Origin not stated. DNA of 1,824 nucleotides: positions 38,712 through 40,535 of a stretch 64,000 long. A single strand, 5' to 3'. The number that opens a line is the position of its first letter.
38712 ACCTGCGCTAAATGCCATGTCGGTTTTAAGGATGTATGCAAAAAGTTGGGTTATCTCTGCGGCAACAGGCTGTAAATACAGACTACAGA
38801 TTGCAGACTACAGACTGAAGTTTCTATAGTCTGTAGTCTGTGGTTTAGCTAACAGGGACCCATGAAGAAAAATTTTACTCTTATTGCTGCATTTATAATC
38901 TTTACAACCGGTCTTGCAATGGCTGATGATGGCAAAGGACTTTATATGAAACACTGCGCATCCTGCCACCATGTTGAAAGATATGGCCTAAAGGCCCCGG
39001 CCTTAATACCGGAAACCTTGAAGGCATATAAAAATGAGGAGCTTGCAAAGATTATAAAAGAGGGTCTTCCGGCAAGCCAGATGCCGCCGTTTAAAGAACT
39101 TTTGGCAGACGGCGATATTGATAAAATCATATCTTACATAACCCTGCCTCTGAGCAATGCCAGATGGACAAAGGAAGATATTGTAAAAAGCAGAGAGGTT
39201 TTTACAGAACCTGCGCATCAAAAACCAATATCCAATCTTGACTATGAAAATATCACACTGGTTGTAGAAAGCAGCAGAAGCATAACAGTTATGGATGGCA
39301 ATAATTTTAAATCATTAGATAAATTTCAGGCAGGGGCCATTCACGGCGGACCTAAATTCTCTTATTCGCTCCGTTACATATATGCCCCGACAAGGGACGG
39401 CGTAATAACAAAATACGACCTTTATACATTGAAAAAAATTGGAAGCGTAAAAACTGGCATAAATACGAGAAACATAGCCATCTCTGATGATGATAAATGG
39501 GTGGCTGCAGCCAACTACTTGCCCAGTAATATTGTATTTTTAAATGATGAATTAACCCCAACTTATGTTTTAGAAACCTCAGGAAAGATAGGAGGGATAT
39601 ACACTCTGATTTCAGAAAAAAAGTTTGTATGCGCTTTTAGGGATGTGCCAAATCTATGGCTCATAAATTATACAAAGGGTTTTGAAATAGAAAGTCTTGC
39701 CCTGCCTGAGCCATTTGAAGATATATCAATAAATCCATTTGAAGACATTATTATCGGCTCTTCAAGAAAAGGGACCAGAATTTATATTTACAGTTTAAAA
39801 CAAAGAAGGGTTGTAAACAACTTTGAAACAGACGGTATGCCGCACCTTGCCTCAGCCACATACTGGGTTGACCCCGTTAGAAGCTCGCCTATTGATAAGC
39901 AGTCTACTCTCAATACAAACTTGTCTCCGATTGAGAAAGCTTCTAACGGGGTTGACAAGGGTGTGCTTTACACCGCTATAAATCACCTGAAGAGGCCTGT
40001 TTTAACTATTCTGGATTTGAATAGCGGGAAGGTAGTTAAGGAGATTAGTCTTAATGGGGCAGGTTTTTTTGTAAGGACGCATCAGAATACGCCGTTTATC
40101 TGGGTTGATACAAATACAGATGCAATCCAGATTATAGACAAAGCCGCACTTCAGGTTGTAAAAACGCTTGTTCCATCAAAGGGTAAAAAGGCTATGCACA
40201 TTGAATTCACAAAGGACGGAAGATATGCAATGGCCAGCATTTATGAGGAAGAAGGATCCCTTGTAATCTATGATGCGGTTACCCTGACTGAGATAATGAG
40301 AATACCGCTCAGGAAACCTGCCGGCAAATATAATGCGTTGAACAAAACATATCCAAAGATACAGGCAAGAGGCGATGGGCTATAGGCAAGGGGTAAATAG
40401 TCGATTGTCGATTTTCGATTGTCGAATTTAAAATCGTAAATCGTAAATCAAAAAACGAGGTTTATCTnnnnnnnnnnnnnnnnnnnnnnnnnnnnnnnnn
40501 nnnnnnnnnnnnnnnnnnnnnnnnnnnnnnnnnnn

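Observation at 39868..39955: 80-nt MITE with 14-bp TIRs and TTRA target duplication inserted in frame in the heme d1 gene nirN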

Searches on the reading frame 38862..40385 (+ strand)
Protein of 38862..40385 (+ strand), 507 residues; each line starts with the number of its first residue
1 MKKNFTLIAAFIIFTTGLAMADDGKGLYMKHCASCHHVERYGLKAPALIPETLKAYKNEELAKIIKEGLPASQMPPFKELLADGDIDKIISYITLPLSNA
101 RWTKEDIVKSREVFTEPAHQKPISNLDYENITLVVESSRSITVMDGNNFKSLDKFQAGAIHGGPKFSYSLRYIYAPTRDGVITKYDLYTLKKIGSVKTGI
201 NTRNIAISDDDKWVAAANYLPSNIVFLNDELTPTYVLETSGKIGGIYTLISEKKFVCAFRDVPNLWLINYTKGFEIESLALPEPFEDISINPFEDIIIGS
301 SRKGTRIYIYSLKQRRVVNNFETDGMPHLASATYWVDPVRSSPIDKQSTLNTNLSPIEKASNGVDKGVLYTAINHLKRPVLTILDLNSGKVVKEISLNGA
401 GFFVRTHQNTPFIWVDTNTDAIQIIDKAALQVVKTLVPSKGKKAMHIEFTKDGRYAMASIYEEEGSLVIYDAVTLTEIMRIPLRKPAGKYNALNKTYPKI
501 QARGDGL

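Call 6: search_protein_families(library=pfam, proteins=[window:38862-40385:+])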
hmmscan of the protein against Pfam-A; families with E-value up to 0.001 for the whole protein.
window:38862-40385:+ (507 aa): 5 families
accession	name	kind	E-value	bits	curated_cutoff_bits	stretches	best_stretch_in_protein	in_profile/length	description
PF02239.22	Cytochrom_D1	-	3.2e-63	213.9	25.5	2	380-495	249-368/368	Cytochrome D1 heme domain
PF13442.11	Cytochrome_CBB3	-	3.6e-12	46.9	27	1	20-93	2-68/68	Cytochrome C oxidase, cbb3-type, subunit III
PF25174.1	Beta-prop_THOC3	-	2.6e-06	27.1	305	0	382-480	72-166/272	THOC3 beta-propeller domain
PF00034.26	Cytochrom_C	-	4.3e-06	28.4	21.3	1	22-93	2-86/90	Cytochrome c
PF23414.1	Beta-prop_EML_2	-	0.00017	21.5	90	0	381-471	22-109/266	Echinoderm microtubule-associated protein second beta-propeller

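Call 12: find_homologous_proteins(query=window:38862-40385:+)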
Query window:38862-40385:+ (507 aa): 2586 proteins with E <= 0.001 among 8000 candidates; the best 120 are listed.
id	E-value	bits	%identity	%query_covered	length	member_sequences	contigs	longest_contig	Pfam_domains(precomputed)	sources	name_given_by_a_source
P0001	0.0e+0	1145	100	100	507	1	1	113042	PF25174.2,PF02239.23,PF13442.12,PF00034.27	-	-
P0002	3.9e-276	935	86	96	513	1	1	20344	PF25174.2,PF02239.23,PF13442.12,PF23414.2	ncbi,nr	ncbi:MAG: c-type cytochrome [Deltaproteobacteria bacterium]|nr:c-type cytochrome [Deltaproteobacteri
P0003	1.9e-269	913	79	100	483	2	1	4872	PF25174.2,PF02239.23,PF13442.12,PF00034.27,PF23414.2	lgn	-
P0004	3.0e-254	863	74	100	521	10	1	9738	PF25174.2,PF02239.23,PF13442.12,PF23414.2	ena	-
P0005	1.7e-251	853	73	100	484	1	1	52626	PF25168.2,PF25174.2,PF02239.23,PF13442.12,PF00034.27,PF23414.2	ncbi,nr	ncbi:MAG: c-type cytochrome [Deltaproteobacteria bacterium]|nr:c-type cytochrome [Deltaproteobacteri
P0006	2.7e-232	790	73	95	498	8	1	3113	PF25174.2,PF02239.23,PF13442.12,PF23414.2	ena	-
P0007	3.4e-227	773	67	97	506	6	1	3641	PF25174.2,PF02239.23,PF13442.12,PF23414.2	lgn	-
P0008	4.5e-226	770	67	98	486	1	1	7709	PF25174.2,PF02239.23,PF13442.12,PF00034.27,PF23414.2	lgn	-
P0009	2.5e-218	744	62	99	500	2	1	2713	PF25174.2,PF02239.23,PF13442.12,PF00034.27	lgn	-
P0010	8.4e-218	742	63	97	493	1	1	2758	PF25174.2,PF02239.23,PF13442.12,PF00034.27,PF23414.2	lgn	-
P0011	1.8e-209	715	61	98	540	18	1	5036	PF25174.2,PF02239.23,PF13442.12,PF00034.27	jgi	-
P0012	7.2e-202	690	60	99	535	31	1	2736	PF25174.2,PF25175.2,PF02239.23,PF13442.12,PF23414.2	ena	-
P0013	7.5e-195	667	58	98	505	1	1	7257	PF25168.2,PF25174.2,PF24814.2,PF02239.23,PF13442.12,PF23414.2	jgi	jgi:hypothetical protein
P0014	2.2e-176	606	55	95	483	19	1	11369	PF25174.2,PF02239.23,PF13442.12,PF00034.27,PF23414.2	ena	-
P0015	2.6e-175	602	53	96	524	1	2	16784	PF25174.2,PF02239.23,PF13442.12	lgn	-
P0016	5.0e-171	588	52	94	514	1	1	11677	PF25174.2,PF02239.23,PF13442.12,PF00034.27,PF23414.2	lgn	-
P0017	2.4e-169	582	51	98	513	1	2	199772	PF25174.2,PF02239.23,PF13442.12,PF00034.27,PF23414.2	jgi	-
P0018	3.6e-157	542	50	99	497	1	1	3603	PF25174.2,PF02239.23,PF13442.12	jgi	-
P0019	4.9e-145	502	48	96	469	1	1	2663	PF25174.2,PF02239.23,PF13442.12,PF23414.2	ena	-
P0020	2.0e-142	494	47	94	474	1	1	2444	PF25174.2,PF02239.23,PF13442.12,PF23414.2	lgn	-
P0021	2.4e-140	487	46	98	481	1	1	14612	PF25174.2,PF02239.23,PF13442.12,PF23414.2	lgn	-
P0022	8.0e-138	479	78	52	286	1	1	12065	PF02239.23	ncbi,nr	ncbi:MAG: hypothetical protein HZB81_01245 [Deltaproteobacteria bacterium]|nr:hypothetical protein [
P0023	2.6e-137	477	45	93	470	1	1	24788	PF25174.2,PF02239.23,PF13442.12,PF23414.2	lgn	-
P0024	1.1e-134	468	45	96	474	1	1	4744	PF25174.2,PF02239.23,PF13442.12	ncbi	-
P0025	5.9e-133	462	56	73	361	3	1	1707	PF25174.2,PF24814.2,PF24817.2,PF02239.23,PF23414.2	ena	-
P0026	5.5e-132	459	44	96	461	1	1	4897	PF25174.2,PF02239.23,PF13442.12,PF00034.27,PF23414.2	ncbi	-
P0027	3.4e-131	457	43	97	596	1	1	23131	PF02239.23,PF13442.12,PF00034.27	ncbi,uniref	ncbi:hypothetical protein MNBD_NITROSPINAE01-1888 [hydrothermal vent metagenome]|uniref:Cytochrome c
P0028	6.2e-130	453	45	96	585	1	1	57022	PF02239.23,PF13442.12,PF00034.27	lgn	-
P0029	2.5e-129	451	43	97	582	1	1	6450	PF02239.23,PF13442.12,PF00034.27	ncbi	-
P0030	7.5e-129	449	44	97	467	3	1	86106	PF25174.2,PF02239.23,PF13442.12,PF23414.2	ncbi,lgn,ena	-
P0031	2.4e-128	447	44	94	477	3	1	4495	PF25174.2,PF24817.2,PF02239.23,PF24796.2,PF13442.12,PF00034.27,PF23414.2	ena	-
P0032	6.5e-128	446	42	96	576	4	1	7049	PF02239.23,PF13442.12,PF00034.27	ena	-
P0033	4.4e-127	443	45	94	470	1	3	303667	PF25174.2,PF24817.2,PF02239.23,PF13442.12,PF00034.27,PF23414.2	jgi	jgi:DNA-binding beta-propeller fold protein YncE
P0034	7.8e-127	442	44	93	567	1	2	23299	PF02239.23,PF13442.12,PF00034.27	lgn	-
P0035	2.0e-126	441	45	94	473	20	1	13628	PF25174.2,PF02239.23,PF13442.12,PF00034.27,PF23414.2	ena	-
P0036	2.7e-126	441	41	95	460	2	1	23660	PF25174.2,PF02239.23,PF13442.12,PF00034.27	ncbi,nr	ncbi:MAG: c-type cytochrome [Deltaproteobacteria bacterium]|nr:c-type cytochrome [Deltaproteobacteri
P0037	3.1e-126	440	44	94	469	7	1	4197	PF10282.16,PF25174.2,PF02239.23,PF13442.12,PF23414.2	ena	-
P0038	3.4e-126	440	44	98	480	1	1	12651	PF25174.2,PF02239.23,PF13442.12,PF23414.2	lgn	-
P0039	2.3e-125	437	44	93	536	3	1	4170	PF02239.23,PF13442.12,PF00034.27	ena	-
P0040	3.0e-125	437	44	93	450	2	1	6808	PF10282.16,PF25174.2,PF21783.3,PF24817.2,PF02239.23,PF24796.2,PF13442.12,PF23414.2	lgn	-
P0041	3.9e-125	437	41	97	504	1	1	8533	PF25174.2,PF02239.23,PF13442.12,PF00034.27,PF23414.2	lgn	-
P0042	8.1e-125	436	42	98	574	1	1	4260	PF02239.23,PF13442.12,PF00034.27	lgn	-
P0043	1.1e-124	435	45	93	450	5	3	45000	PF10282.16,PF25174.2,PF21783.3,PF24817.2,PF02239.23,PF13442.12,PF23414.2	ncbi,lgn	-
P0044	1.2e-123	432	44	94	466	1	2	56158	PF10282.16,PF25174.2,PF24817.2,PF02239.23,PF24796.2,PF13442.12,PF23414.2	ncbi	-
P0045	2.0e-123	431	43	97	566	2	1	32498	PF02239.23,PF13442.12,PF00034.27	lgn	-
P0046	7.6e-123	429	42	97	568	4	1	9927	PF02239.23,PF13442.12,PF00034.27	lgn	-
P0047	1.1e-122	429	43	98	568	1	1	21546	PF02239.23,PF13442.12,PF00034.27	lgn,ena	-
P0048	1.5e-122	428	44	93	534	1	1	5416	PF25174.2,PF02239.23,PF13442.12,PF00034.27,PF23414.2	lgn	-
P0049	1.8e-122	428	44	93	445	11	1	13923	PF25174.2,PF02239.23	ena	-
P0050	5.8e-122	426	43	92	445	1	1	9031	PF25174.2,PF02239.23,PF13442.12,PF04053.21,PF23414.2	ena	-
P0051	1.5e-121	425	42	98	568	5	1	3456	PF02239.23,PF13442.12,PF00034.27,PF23414.2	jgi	jgi:mono/diheme cytochrome c family protein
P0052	6.5e-121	423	42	95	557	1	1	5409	PF02239.23,PF13442.12,PF00034.27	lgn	-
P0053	1.3e-120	422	43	94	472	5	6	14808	PF25174.2,PF21783.3,PF02239.23,PF13442.12,PF00034.27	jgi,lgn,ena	-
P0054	2.0e-120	421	41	94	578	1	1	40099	PF02239.23,PF13442.12,PF00034.27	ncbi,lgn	-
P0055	2.6e-120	421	42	94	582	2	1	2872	PF02239.23,PF13442.12,PF00034.27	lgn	-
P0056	5.5e-120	420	42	93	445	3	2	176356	PF25174.2,PF02239.23,PF13442.12,PF23414.2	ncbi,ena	-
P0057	1.0e-119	419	43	94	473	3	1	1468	PF25174.2,PF21783.3,PF02239.23,PF13442.12,PF00034.27,PF23414.2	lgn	-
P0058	1.1e-119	419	41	97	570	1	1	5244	PF02239.23,PF13442.12,PF00034.27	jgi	-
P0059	2.4e-119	418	43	97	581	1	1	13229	PF02239.23,PF13442.12,PF00034.27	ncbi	-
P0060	7.9e-119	416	44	94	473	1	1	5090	PF25174.2,PF02239.23,PF13442.12,PF00034.27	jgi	-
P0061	9.2e-119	416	41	95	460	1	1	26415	PF25174.2,PF02239.23,PF13442.12,PF00034.27,PF23414.2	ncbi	-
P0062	2.6e-118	414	41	97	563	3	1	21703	PF02239.23,PF13442.12,PF00034.27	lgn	-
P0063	3.7e-118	414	41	98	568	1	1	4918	PF02239.23,PF13442.12,PF00034.27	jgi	jgi:mono/diheme cytochrome c family protein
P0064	6.9e-118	413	41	93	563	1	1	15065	PF02239.23,PF13442.12,PF00034.27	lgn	-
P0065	9.2e-118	412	43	93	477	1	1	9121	PF25174.2,PF02239.23,PF13442.12,PF00034.27,PF23414.2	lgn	-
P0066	1.1e-117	412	41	97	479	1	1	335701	PF25174.2,PF25175.2,PF21783.3,PF24817.2,PF02239.23,PF13442.12,PF23414.2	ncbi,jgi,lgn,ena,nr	ncbi:MAG: nitrite reductase [Spirochaetia bacterium]|nr:nitrite reductase [Spirochaetia bacterium]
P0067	1.4e-117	412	40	98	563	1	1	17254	PF02239.23,PF13442.12,PF00034.27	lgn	-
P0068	2.5e-117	411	40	97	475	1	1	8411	PF25174.2,PF02239.23,PF13442.12,PF23414.2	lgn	-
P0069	3.5e-117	410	41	96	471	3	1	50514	PF25174.2,PF25172.2,PF02239.23,PF13442.12,PF00034.27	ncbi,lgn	-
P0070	5.2e-117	410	41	97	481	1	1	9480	PF25168.2,PF25174.2,PF23381.2,PF02239.23,PF13442.12,PF23414.2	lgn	-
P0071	6.9e-117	410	41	97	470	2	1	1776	PF25174.2,PF02239.23,PF13442.12,PF00034.27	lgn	-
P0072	7.3e-117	409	42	94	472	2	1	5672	PF10282.16,PF25174.2,PF02239.23,PF13442.12,PF00034.27,PF23414.2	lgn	-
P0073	7.8e-117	409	40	97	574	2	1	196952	PF02239.23,PF13442.12,PF00034.27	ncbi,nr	ncbi:MAG: c-type cytochrome [Nitrospinota bacterium]|nr:c-type cytochrome [Nitrospinota bacterium]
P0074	9.3e-117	409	40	98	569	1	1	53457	PF25174.2,PF02239.23,PF13442.12,PF00034.27,PF23414.2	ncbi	-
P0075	1.1e-116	409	43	94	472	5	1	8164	PF25174.2,PF02239.23,PF13442.12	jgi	jgi:cytochrome c553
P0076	1.9e-115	405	40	98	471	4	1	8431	PF25174.2,PF02239.23,PF13442.12,PF00034.27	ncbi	-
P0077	3.0e-115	404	41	98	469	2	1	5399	PF25174.2,PF24817.2,PF02239.23,PF13442.12,PF00034.27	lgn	-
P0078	3.3e-115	404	43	94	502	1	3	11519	PF25174.2,PF02239.23,PF13442.12,PF00034.27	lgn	-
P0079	8.5e-115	403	41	97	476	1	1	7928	PF25174.2,PF02239.23,PF13442.12,PF23414.2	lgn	-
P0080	1.1e-114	402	40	98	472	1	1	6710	PF25174.2,PF25172.2,PF02239.23,PF13442.12,PF00034.27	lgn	-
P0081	1.3e-114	402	42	97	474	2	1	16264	PF25174.2,PF02239.23,PF13442.12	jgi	jgi:DNA-binding beta-propeller fold protein YncE/cytochrome c553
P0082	3.0e-114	401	39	95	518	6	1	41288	PF25174.2,PF02239.23,PF13442.12,PF23414.2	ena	-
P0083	5.2e-114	400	41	94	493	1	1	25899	PF25174.2,PF02239.23,PF13442.12,PF00034.27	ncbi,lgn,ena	-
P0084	5.2e-114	400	41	93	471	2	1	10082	PF25174.2,PF02239.23,PF16819.12,PF13442.12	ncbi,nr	ncbi:MAG: c-type cytochrome [Deltaproteobacteria bacterium]|nr:c-type cytochrome [Deltaproteobacteri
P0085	5.9e-114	400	42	96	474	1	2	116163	PF25174.2,PF02239.23,PF13442.12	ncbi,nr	ncbi:MAG: hypothetical protein GY725_26250 [bacterium]|nr:hypothetical protein [bacterium]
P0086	7.6e-114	399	42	98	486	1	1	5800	PF25174.2,PF02239.23,PF13442.12,PF00034.27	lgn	-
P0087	1.0e-113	399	42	94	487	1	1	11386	PF02239.23,PF13442.12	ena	-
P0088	1.5e-113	398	41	94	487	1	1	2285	PF25174.2,PF25171.2,PF02239.23,PF13442.12,PF23414.2,PF16755.12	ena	-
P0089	2.8e-113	398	41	94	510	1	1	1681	PF25174.2,PF02239.23,PF13442.12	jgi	-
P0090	1.7e-112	395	42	94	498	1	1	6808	PF25174.2,PF02239.23,PF13442.12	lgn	-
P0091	2.9e-112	394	41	96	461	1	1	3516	PF25174.2,PF02239.23,PF13442.12,PF00034.27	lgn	-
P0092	3.1e-112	394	42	93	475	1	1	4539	PF25174.2,PF02239.23,PF13442.12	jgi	jgi:mono/diheme cytochrome c family protein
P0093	3.4e-112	394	41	93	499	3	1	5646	PF25174.2,PF02239.23,PF13442.12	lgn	-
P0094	7.4e-112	393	43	86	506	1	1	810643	PF25174.2,PF02239.23,PF13442.12,PF00034.27,PF23414.2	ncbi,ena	-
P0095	9.1e-112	393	41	97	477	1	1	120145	PF25174.2,PF24817.2,PF02239.23,PF13442.12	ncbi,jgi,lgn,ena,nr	ncbi:MAG: nitrite reductase [Spirochaetia bacterium]|nr:nitrite reductase [Spirochaetia bacterium]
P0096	1.3e-111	392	40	97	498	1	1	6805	PF25174.2,PF02239.23,PF13442.12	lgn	-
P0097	1.4e-111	392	39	98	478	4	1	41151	PF02239.23,PF13442.12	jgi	jgi:hypothetical protein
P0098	6.2e-111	390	41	93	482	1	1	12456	PF02239.23,PF13442.12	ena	-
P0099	2.6e-110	388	41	92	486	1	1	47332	PF02239.23,PF13442.12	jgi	jgi:cytochrome c553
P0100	4.5e-110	387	40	94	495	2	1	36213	PF25174.2,PF02239.23,PF13442.12,PF00034.27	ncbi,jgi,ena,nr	ncbi:MAG: nitrite reductase [Nitrospirota bacterium]|nr:nitrite reductase [Nitrospirota bacterium]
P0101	1.4e-109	385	41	95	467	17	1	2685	PF25174.2,PF02239.23,PF13442.12,PF00034.27,PF23414.2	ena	-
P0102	1.5e-109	385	40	97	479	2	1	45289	PF25174.2,PF02239.23,PF13442.12,PF00034.27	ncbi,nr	ncbi:MAG: c-type cytochrome [SAR324 cluster bacterium]|nr:c-type cytochrome [SAR324 cluster bacteriu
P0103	1.9e-109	385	40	93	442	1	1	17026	PF02239.23,PF13442.12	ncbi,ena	-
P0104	3.8e-109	384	41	94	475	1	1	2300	PF25174.2,PF02239.23,PF13442.12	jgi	jgi:hypothetical protein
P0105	2.2e-108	381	39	95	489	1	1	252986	PF02239.23,PF13442.12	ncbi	-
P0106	2.4e-108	381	40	98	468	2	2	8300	PF25174.2,PF02239.23,PF13442.12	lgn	-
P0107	2.5e-108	381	38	99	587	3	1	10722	PF02239.23,PF13442.12,PF00034.27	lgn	-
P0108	2.5e-108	381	42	94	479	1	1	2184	PF25174.2,PF02239.23,PF13442.12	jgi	jgi:hypothetical protein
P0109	3.2e-108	381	41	95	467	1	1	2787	PF25174.2,PF02239.23,PF13442.12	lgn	-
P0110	3.7e-108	381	41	94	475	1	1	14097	PF25174.2,PF02239.23,PF13442.12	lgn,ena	-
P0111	4.8e-108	380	40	94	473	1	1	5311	PF02239.23,PF13442.12,PF00034.27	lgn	-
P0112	6.0e-108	380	40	93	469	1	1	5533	PF25174.2,PF02239.23,PF13442.12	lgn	-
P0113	6.3e-108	380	40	93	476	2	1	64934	PF25174.2,PF02239.23,PF13442.12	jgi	jgi:cytochrome c553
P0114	9.4e-108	379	40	96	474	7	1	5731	PF02239.23,PF13442.12,PF00034.27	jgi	jgi:DNA-binding beta-propeller fold protein YncE/cytochrome c553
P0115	1.2e-107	379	41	94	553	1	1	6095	PF02239.23,PF13442.12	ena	-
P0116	1.7e-107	378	41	96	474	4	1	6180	PF02239.23,PF13442.12,PF00034.27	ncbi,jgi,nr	ncbi:MAG: c-type cytochrome [Deltaproteobacteria bacterium]|nr:c-type cytochrome [Deltaproteobacteri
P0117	2.1e-107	378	40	95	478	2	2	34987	PF02239.23,PF13442.12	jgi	jgi:mono/diheme cytochrome c family protein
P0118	2.5e-107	378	40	94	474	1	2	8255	PF02239.23,PF13442.12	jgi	jgi:hypothetical protein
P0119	2.7e-107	378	41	97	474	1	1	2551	PF02239.23,PF13442.12,PF00034.27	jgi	jgi:mono/diheme cytochrome c family protein/DNA-binding beta-propeller fold protein YncE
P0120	4.8e-107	377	41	94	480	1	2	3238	PF02239.23,PF13442.12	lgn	-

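Call 17: find_encoding_contigs(protein=P0004, flank=5000, max_places=3)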
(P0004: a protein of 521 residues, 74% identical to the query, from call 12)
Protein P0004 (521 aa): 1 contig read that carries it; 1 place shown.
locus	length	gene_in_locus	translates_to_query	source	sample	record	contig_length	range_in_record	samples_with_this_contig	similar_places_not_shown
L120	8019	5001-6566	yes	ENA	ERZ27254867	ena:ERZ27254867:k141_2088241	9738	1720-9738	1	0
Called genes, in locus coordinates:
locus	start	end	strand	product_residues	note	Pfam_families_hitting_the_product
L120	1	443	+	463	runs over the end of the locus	PF00072:Response_reg, PF00158:Sigma54_activat, PF14532:Sigma54_activ_2, PF00004:AAA (faint), PF07724:AAA_2 (weak), PF25601:AAA_lid_14, PF02954:HTH_8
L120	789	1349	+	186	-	PF01435:Peptidase_M48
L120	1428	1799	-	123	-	-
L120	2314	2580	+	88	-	-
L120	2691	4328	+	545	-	PF00034:Cytochrom_C (weak), PF13442:Cytochrome_CBB3, PF02239:Cytochrom_D1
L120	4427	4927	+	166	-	-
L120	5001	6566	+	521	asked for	PF13442:Cytochrome_CBB3, PF02239:Cytochrom_D1, PF25174:Beta-prop_THOC3 (faint), PF23414:Beta-prop_EML_2 (faint), PF02239:Cytochrom_D1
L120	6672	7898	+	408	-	PF13353:Fer4_12 (weak), PF04055:Radical_SAM, PF13186:SPASM (weak)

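Call 18: find_encoding_contigs(protein=P0002, flank=10000, max_places=3)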
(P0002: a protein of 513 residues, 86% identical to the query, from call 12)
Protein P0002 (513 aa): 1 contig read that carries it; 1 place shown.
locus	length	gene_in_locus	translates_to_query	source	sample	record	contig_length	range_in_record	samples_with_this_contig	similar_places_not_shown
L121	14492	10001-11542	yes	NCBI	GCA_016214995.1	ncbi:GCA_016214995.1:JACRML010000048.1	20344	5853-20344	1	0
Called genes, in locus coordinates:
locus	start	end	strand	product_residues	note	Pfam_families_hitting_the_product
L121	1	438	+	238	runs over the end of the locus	PF02633:Creatininase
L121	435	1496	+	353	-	PF11760:CbiG_N, PF11761:CbiG_mid, PF01890:CbiG_C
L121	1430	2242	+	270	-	PF00590:TP_methylase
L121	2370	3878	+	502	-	PF01656:CbiA, PF13500:AAA_26, PF07685:GATase_3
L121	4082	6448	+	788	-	PF00989:PAS, PF13426:PAS_9, PF13426:PAS_9, PF00989:PAS, PF08448:PAS_4, PF13426:PAS_9, PF00989:PAS, PF13426:PAS_9, +5 more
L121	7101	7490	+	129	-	PF12760:Zn_ribbon_IS1595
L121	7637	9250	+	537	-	PF13442:Cytochrome_CBB3, PF00034:Cytochrom_C (faint), PF02239:Cytochrom_D1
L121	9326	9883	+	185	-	-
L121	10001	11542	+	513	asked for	PF13442:Cytochrome_CBB3, PF25174:Beta-prop_THOC3 (faint), PF02239:Cytochrom_D1, PF23414:Beta-prop_EML_2 (faint)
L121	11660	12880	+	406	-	PF13353:Fer4_12 (weak), PF04055:Radical_SAM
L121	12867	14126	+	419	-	PF02239:Cytochrom_D1, PF25174:Beta-prop_THOC3 (faint)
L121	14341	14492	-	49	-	?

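Call 19: find_encoding_contigs(protein=P0003, flank=5000, max_places=3)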
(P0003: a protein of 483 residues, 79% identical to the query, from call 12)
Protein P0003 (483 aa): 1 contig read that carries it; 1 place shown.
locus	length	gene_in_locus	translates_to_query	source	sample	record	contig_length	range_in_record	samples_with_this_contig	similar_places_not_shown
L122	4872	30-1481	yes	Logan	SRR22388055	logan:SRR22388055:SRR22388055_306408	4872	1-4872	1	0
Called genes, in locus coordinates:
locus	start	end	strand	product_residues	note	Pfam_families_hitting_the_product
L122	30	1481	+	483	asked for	PF00034:Cytochrom_C (faint), PF13442:Cytochrome_CBB3, PF25174:Beta-prop_THOC3 (faint), PF02239:Cytochrom_D1, PF23414:Beta-prop_EML_2 (faint)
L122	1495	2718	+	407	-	PF04055:Radical_SAM, PF13353:Fer4_12 (weak), PF13186:SPASM (faint)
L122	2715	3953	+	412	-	PF21783:YNCE (faint), PF02239:Cytochrom_D1, PF25174:Beta-prop_THOC3 (faint)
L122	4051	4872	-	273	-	?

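Call 59: find_encoding_contigs(protein=P0001, flank=10000, max_places=2)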
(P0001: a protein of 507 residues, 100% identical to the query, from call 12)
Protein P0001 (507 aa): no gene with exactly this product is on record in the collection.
